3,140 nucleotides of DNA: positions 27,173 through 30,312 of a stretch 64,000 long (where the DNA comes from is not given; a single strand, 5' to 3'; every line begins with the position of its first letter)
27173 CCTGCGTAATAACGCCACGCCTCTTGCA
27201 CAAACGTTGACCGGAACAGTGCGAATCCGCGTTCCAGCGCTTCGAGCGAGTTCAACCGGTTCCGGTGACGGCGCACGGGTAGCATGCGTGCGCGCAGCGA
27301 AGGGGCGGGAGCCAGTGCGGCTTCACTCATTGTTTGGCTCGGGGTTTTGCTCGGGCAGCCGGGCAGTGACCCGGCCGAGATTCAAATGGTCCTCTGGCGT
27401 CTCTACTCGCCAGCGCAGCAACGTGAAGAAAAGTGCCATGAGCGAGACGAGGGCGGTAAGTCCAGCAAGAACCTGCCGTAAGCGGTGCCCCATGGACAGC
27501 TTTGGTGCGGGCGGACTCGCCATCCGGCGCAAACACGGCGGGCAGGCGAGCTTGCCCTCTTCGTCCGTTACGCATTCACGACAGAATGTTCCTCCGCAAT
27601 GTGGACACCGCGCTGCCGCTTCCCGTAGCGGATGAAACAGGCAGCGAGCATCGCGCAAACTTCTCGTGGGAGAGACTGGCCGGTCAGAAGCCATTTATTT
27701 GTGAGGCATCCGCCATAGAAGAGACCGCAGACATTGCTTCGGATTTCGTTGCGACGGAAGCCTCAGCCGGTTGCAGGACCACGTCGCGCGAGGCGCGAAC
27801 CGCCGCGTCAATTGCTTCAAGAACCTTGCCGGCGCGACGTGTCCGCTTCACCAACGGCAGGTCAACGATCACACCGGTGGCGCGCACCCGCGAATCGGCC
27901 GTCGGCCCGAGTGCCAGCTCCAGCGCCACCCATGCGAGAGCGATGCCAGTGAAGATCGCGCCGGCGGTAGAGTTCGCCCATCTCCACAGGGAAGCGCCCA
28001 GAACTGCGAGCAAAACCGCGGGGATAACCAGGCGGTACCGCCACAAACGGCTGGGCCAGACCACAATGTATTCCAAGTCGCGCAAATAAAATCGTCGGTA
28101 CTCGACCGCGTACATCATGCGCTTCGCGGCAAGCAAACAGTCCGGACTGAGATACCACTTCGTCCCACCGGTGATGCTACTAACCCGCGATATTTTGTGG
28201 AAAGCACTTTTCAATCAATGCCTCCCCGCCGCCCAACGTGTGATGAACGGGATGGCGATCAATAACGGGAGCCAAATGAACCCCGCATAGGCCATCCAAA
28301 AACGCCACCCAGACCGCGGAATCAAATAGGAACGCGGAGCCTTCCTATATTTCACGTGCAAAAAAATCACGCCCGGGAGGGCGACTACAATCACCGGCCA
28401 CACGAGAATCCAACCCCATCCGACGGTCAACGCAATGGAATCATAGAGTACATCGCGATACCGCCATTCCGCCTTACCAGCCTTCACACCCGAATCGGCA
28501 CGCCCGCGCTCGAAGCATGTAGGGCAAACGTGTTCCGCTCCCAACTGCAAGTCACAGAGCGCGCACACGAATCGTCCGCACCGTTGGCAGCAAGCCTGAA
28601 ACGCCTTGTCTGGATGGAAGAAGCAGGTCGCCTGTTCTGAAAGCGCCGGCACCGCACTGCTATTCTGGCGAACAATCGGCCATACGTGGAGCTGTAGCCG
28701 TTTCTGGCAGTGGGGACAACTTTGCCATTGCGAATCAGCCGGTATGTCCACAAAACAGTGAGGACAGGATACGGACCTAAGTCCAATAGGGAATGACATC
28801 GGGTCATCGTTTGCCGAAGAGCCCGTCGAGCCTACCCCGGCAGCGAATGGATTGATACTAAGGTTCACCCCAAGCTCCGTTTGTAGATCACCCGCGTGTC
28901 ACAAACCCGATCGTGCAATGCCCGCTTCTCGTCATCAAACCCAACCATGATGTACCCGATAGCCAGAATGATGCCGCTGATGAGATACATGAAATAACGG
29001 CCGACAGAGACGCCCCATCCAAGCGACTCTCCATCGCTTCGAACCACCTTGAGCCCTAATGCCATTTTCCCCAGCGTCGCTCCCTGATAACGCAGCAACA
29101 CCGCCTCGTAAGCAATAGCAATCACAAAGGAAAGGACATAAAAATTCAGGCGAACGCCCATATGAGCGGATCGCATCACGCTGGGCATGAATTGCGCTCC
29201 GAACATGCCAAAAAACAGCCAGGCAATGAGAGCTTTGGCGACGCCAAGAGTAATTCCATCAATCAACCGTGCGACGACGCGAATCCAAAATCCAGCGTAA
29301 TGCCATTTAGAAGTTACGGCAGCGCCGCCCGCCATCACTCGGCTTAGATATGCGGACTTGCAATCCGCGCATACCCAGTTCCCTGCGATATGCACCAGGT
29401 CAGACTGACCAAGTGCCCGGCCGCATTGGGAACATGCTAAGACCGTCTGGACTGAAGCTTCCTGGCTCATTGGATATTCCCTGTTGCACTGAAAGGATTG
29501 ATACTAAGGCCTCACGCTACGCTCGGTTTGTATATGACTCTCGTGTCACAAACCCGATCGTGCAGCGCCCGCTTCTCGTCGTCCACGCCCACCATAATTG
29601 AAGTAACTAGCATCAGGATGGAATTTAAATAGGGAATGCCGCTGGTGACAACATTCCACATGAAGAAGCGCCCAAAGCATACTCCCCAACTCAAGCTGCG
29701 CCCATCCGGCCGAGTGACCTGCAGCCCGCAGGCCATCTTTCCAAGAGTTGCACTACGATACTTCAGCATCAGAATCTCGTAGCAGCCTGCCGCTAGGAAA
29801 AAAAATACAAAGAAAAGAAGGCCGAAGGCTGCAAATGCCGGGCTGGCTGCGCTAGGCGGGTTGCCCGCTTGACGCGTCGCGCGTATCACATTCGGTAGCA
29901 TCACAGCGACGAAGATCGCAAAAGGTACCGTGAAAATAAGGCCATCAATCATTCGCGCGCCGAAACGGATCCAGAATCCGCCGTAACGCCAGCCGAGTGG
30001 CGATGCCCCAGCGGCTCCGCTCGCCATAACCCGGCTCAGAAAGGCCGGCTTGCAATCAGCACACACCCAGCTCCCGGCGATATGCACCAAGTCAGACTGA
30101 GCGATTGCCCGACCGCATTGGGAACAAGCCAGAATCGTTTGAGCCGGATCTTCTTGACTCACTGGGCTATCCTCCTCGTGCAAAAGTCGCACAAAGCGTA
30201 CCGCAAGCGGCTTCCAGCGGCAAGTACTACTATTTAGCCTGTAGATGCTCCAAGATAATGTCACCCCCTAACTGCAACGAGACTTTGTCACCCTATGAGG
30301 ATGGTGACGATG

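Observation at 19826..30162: Eleven-gene MoxR/DUF58 membrane operon bracketed by a tRNA-integrase relic and an IS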

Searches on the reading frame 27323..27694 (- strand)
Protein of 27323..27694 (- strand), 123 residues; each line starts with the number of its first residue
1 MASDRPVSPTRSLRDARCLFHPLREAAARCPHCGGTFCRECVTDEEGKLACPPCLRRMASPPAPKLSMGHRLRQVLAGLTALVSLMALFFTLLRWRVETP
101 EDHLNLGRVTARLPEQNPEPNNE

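Call 5: search_protein_families(library=pfam, max_evalue=0.1, proteins=[window:27323-27694:-])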
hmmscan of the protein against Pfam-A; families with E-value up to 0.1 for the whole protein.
window:27323-27694:- (123 aa): 3 families
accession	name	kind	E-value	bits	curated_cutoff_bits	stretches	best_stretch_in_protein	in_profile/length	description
PF22586.1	ANCHR-like_BBOX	-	0.0084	16.6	27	1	18-45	2-28/39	ANCHR-like B-box zinc-binding domain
PF24042.1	DUF7351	-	0.016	15.4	31.2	1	28-73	2-46/177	Domain of unknown function (DUF7351)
PF13901.12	RH_dom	-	0.051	13.9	28.1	1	19-57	167-204/206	Rubicon Homology Domain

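Call 45: search_protein_families(library=ncbifam, max_evalue=0.01, proteins=[window:27323-27694:-])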
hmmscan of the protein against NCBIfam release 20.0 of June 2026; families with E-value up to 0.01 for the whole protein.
window:27323-27694:- (123 aa): 0 families

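Call 53: search_protein_families(library=padloc, max_evalue=0.001, proteins=[window:27323-27694:-])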
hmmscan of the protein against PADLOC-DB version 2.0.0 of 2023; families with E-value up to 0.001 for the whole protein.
window:27323-27694:- (123 aa): 0 families

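Call 94: search_protein_families(library=pfam, alignment_id=A5, max_evalue=0.1)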
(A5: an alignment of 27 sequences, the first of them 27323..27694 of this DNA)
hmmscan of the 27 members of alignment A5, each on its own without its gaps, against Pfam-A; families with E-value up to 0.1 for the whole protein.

A. member 1, window:27323-27694:- (123 aa): 3 families
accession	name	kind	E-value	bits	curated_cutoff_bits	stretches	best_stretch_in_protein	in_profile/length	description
PF22586.1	ANCHR-like_BBOX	-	0.0084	16.6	27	1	18-45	2-28/39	ANCHR-like B-box zinc-binding domain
PF24042.1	DUF7351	-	0.016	15.4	31.2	1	28-73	2-46/177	Domain of unknown function (DUF7351)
PF13901.12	RH_dom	-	0.051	13.9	28.1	1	19-57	167-204/206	Rubicon Homology Domain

B. families by the number of members that match (of 27 scanned): 15 families
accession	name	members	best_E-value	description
PF22586.1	ANCHR-like_BBOX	26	0.0023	ANCHR-like B-box zinc-binding domain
PF14447.12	Prok-RING_4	21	0.0044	Prokaryotic RING finger family 4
PF24042.1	DUF7351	12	0.00037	Domain of unknown function (DUF7351)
PF13901.12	RH_dom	11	0.026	Rubicon Homology Domain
PF06221.18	zf-C2HC5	5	0.02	Putative zinc finger motif, C2HC5-type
PF00643.29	zf-B_box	4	7.7e-05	B-box zinc finger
PF10238.14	Eapp_C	1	0.018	E2F-associated phosphoprotein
PF13445.12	zf-RING_UBOX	1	0.022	RING-type zinc-finger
PF15470.12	DUF4637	1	0.027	C17orf50 C-terminal zinc-binding domain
PF22191.2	IBR_1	1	0.048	IBR domain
PF05458.17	Siva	1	0.054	Cd27 binding protein (Siva)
PF07415.16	Herpes_LMP2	1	0.059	Gammaherpesvirus latent membrane protein (LMP2) protein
PF00097.31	zf-C3HC4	1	0.072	Zinc finger, C3HC4 type (RING finger)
PF13923.12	zf-C3HC4_2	1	0.076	Zinc finger, C3HC4 type (RING finger)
PF14219.11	DUF4328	1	0.078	Domain of unknown function (DUF4328)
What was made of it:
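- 27323..27694 (-): g5: membrane-tethered B-box/RING-like binuclear zinc finger with one TM segment. ANCHR-like_BBOX hits 26 of 27 orthologues and Prok-RING_4 hits 21 of 27, all below threshold (call 94).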

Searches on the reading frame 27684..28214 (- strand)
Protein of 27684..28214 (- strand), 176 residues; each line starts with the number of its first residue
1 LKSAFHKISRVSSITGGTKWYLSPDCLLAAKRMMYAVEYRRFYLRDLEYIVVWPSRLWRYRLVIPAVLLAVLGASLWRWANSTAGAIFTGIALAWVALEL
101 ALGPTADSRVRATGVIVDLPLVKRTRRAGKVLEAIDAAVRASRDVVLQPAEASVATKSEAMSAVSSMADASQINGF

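Call 5: search_protein_families(library=pfam, max_evalue=0.1, proteins=[window:27684-28214:-])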
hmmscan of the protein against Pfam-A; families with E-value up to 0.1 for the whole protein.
window:27684-28214:- (176 aa): 0 families

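Call 45: search_protein_families(library=ncbifam, max_evalue=0.01, proteins=[window:27684-28214:-])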
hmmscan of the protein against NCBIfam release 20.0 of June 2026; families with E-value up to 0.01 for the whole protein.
window:27684-28214:- (176 aa): 0 families

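Call 53: search_protein_families(library=padloc, max_evalue=0.001, proteins=[window:27684-28214:-])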
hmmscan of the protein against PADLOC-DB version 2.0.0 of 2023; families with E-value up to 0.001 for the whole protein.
window:27684-28214:- (176 aa): 0 families

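Call 110: search_protein_families(library=pfam, alignment_id=A7, max_evalue=0.1)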
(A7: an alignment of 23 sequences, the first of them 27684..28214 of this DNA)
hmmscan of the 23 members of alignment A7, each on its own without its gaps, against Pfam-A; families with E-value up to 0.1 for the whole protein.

A. member 1, window:27684-28214:- (176 aa): 0 families

B. families by the number of members that match (of 23 scanned): 5 families
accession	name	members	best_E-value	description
PF19744.4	DUF6232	2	0.0019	Family of unknown function (DUF6232)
PF18949.5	DUF5693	2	0.024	Family of unknown function (DUF5693)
PF01061.29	ABC2_membrane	1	0.017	ABC-2 type transporter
PF20611.3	DUF6801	1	0.025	Family of unknown function (DUF6801)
PF18007.7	Rv3651-like_N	1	0.031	Rv3651-like, N-terminal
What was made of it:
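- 27684..28214 (-): g4: conserved protein of no known family, with a TM hairpin between two cytoplasmic segments. No Pfam or NCBIfam hit (calls 5, 45, 110).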

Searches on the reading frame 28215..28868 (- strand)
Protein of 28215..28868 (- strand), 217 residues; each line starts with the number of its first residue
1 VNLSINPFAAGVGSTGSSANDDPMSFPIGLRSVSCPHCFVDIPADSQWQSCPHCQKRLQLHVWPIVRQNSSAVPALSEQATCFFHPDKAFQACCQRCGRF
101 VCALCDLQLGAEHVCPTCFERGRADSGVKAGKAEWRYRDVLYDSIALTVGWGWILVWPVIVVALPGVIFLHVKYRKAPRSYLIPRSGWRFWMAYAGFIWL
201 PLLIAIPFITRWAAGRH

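Call 5: search_protein_families(library=pfam, max_evalue=0.1, proteins=[window:28215-28868:-])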
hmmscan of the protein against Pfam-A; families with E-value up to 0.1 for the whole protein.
window:28215-28868:- (217 aa): 3 families
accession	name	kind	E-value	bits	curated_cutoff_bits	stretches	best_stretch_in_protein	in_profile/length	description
PF23548.1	Zn_ribbon_FGT1_2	-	0.0046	17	27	1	25-46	13-34/35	FORGETTER1 second zinc ribbon domain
PF13248.11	Zn_ribbon_3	-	0.011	15.6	27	1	33-58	3-26/26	zinc-ribbon domain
PF00643.29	zf-B_box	-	0.019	15.6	24.1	1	78-107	2-31/42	B-box zinc finger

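Call 45: search_protein_families(library=ncbifam, max_evalue=0.01, proteins=[window:28215-28868:-])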
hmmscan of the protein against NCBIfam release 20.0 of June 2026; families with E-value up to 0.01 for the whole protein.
window:28215-28868:- (217 aa): 0 families

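Call 53: search_protein_families(library=padloc, max_evalue=0.001, proteins=[window:28215-28868:-])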
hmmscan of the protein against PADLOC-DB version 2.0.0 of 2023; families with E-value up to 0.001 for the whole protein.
window:28215-28868:- (217 aa): 0 families

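Call 76: find_homologous_proteins(query=window:28215-28868:-, max_evalue=0.001)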
Query window:28215-28868:- (217 aa): 689 proteins with E <= 0.001 among 871 candidates; the best 120 are listed.
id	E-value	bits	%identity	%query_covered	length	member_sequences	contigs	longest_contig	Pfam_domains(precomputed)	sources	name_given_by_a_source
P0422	1.1e-150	518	100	100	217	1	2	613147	-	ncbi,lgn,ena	-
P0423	4.1e-140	483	93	100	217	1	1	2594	-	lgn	-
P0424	1.3e-125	436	83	100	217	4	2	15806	-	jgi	-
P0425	5.3e-123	427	81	100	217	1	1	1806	-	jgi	-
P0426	2.8e-122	425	82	100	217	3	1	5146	-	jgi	-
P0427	1.2e-121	423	81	100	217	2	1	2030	-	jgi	-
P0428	1.3e-121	423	82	100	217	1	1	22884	-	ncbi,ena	-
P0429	1.9e-121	422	79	100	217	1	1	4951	-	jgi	-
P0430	9.6e-121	420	77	100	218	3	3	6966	-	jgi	jgi:hypothetical protein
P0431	1.0e-120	420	81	100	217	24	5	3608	-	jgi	-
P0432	1.1e-120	420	81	100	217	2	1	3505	-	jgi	-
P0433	1.7e-120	419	81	100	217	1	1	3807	-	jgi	jgi:hypothetical protein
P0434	1.9e-120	419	80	100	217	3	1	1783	-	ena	-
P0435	2.3e-120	419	81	100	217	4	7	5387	-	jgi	-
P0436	3.0e-120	418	81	100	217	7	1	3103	-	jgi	-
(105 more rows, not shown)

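Call 77: find_encoding_contigs(protein=P0422, flank=3000, max_places=3)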
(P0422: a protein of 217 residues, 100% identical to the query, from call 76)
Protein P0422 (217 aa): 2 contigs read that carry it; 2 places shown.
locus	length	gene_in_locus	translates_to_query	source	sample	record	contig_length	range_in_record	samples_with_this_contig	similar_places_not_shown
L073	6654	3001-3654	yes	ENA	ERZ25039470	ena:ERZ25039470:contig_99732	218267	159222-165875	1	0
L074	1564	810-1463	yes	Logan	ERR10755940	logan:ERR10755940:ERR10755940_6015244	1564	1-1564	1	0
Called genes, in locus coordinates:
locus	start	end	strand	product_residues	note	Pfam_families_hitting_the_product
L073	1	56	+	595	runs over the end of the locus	PF19291:TREH_N, PF00723:Glyco_hydro_15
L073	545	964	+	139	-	-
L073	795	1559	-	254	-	PF13384:HTH_23 (faint), PF13518:HTH_28 (weak), PF13551:HTH_29 (weak)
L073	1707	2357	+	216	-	PF06271:RDD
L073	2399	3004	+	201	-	PF06271:RDD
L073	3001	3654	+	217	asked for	-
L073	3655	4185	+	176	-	-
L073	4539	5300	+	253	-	-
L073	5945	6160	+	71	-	-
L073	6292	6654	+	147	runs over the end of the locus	-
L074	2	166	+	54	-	?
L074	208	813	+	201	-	PF06271:RDD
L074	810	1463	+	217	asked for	-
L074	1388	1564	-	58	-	?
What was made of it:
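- Tried and rejected: A later look-up of g3 found an independent assembly with the same layout (call 77).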

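Call 81: search_solved_structures(query=A4, max_evalue=10, show_alignments=2)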
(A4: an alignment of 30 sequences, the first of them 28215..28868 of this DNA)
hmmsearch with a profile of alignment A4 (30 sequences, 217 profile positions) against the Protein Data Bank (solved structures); distinct sequences matched with E-value up to 10: 6.
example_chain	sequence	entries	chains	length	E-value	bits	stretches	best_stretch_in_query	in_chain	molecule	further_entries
2jrr_A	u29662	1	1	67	0.026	17.2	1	19-57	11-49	Uncharacterized protein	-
8qby_R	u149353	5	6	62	0.3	13.6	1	31-60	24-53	Zinc finger CHCC-type domain-containing protein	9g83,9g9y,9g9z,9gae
1yck_A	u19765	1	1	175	0.74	12.4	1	186-214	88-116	Peptidoglycan recognition protein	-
7d5q_A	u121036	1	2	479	1.1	11.8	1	144-167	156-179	Drug transporter, putative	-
7d5p_A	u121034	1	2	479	1.1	11.8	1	144-167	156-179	Drug transporter, putative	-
4auq_B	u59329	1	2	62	1.5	11.4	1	75-120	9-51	BACULOVIRAL IAP REPEAT-CONTAINING PROTEIN 7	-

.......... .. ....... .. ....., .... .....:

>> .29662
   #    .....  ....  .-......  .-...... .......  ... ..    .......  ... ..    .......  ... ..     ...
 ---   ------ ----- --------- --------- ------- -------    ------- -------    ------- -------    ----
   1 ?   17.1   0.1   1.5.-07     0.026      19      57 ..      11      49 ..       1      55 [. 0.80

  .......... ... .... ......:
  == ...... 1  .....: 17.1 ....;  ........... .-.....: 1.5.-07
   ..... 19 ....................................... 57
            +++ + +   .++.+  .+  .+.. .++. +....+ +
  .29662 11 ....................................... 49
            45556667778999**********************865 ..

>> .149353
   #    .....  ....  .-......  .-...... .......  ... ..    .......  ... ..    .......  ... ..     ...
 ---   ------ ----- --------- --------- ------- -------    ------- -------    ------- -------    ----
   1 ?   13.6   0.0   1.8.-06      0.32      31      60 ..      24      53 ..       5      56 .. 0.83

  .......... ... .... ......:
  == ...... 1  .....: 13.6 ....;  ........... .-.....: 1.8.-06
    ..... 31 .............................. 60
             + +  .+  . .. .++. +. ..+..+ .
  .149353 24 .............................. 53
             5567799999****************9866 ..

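Call 87: predict_structure(alignment_id=A4)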
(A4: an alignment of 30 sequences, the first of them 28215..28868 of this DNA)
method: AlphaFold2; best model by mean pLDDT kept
length: 217 residues; sequences in the alignment: 30
mean_pLDDT: 48.5   pTM: 0.19
mean pLDDT of the five models: 48.5, 46.8, 46.8, 46.3, 45.9
residues with pLDDT >= 90: 0; 70-90: 30; 50-70: 63; < 50: 124
segments of 3 or more residues with pLDDT < 50: 1-31, 45-48, 59-137, 177-185
pLDDT, mean of each block of 10 residues (from residue 1): 31 28 33 58 53 56 35 34 34 35 33 38 41 46 66 72 70 54 50 66 74 65
secondary structure, 60 per line:
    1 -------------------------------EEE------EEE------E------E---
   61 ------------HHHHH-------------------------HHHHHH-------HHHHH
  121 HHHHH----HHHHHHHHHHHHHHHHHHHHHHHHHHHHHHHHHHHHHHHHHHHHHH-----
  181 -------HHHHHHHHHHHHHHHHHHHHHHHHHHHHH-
elements in order: E32-34 E41-43 H73-77 H103-108 H116-125 H130-175 H188-216
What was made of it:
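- On B-box zinc finger (PF00643) / RING-like binuclear treble clef: The AF2 model was too poor for fold search (call 87), and the PDB profile search found nothing significant (call 81).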

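Call 93: search_protein_families(library=pfam, alignment_id=A6, max_evalue=0.1)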
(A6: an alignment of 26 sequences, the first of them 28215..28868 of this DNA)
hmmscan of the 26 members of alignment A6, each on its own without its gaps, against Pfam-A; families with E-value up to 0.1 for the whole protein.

A. member 1, window:28215-28868:- (217 aa): 3 families
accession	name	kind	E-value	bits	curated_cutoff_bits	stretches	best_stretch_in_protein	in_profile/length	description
PF23548.1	Zn_ribbon_FGT1_2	-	0.0046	17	27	1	25-46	13-34/35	FORGETTER1 second zinc ribbon domain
PF13248.11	Zn_ribbon_3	-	0.011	15.6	27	1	33-58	3-26/26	zinc-ribbon domain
PF00643.29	zf-B_box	-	0.019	15.6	24.1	1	78-107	2-31/42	B-box zinc finger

B. families by the number of members that match (of 26 scanned): 24 families
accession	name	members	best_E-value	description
PF00643.29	zf-B_box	14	0.00011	B-box zinc finger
PF13248.11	Zn_ribbon_3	9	0.00091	zinc-ribbon domain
PF10571.15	UPF0547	3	0.021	Uncharacterised protein family UPF0547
PF23548.1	Zn_ribbon_FGT1_2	2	0.0046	FORGETTER1 second zinc ribbon domain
PF12773.13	DZR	2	0.0052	Double zinc ribbon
PF09723.15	Zn_ribbon_8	2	0.041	Zinc ribbon domain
PF24463.1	DUF7577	1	0.0032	Domain of unknown function (DUF7577)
PF22289.1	DmmA-like_C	1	0.0033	Dimethylamine monooxygenase subunit DmmA-like, C-terminal domain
PF14447.12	Prok-RING_4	1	0.0056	Prokaryotic RING finger family 4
PF25214.1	HVO_B0008_N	1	0.0089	HVO_B0008 N-terminal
PF14446.12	Prok-RING_1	1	0.01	Prokaryotic RING finger family 1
PF13240.11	Zn_Ribbon_1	1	0.011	zinc-ribbon domain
PF25813.1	zf_VAL1_N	1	0.014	VAL1-like, N-terminal zinc finger domain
PF19134.6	DUF5817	1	0.017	Domain of unknown function (DUF5817)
PF22586.1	ANCHR-like_BBOX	1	0.038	ANCHR-like B-box zinc-binding domain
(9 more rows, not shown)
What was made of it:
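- On B-box zinc finger (PF00643) / RING-like binuclear treble clef: All hits to the window proteins are below the gathering scores (calls 5, 93, 94).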

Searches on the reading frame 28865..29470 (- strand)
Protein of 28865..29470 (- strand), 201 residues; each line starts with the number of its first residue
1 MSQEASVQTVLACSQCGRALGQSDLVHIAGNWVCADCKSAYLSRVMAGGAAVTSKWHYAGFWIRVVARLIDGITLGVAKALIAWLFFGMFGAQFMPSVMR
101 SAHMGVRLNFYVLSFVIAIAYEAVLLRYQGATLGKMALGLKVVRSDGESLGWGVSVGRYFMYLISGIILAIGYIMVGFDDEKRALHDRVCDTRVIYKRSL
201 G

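Call 5: search_protein_families(library=pfam, max_evalue=0.1, proteins=[window:28865-29470:-])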
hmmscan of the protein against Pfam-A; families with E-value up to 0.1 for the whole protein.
window:28865-29470:- (201 aa): 2 families
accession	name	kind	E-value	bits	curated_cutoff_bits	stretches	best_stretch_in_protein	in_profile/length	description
PF06271.18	RDD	-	1.1e-26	94.2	24.1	1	58-190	1-136/137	RDD family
PF10058.14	Zn_ribbon_10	-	0.092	13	24.2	0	9-39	21-52/54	ER junction formation factor lunapark, zinc ribbon finger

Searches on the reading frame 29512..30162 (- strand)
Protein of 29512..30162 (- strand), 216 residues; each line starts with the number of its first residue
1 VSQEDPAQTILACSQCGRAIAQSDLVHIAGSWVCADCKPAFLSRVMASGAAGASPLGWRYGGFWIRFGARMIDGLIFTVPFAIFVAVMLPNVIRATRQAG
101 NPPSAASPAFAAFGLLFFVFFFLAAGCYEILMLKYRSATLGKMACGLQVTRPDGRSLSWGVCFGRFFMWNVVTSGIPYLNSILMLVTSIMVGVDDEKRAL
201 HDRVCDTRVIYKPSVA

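Call 5: search_protein_families(library=pfam, max_evalue=0.1, proteins=[window:29512-30162:-])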
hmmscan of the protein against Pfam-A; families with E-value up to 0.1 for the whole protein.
window:29512-30162:- (216 aa): 2 families
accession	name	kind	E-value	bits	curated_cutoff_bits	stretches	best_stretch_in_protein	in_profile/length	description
PF06271.18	RDD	-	1.1e-24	87.7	24.1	1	60-205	1-136/137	RDD family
PF04757.19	Pex2_Pex12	-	0.074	13.2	25.1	0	121-158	33-72/214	Pex2 / Pex12 amino terminal region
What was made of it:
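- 29512..30162 (-): g1: zinc-ribbon + RDD protein, paralogue type 1. The GTG start has a GGAGGA ribosome-binding site upstream. Pfam RDD 1e-24 (call 5).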

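Call 45: search_protein_families(library=ncbifam, max_evalue=0.01, proteins=[window:29512-30162:-])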
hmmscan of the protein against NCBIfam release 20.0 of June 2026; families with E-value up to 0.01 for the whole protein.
window:29512-30162:- (216 aa): 0 families

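Call 53: search_protein_families(library=padloc, max_evalue=0.001, proteins=[window:29512-30162:-])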
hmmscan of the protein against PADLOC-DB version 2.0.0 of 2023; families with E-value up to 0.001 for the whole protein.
window:29512-30162:- (216 aa): 0 families
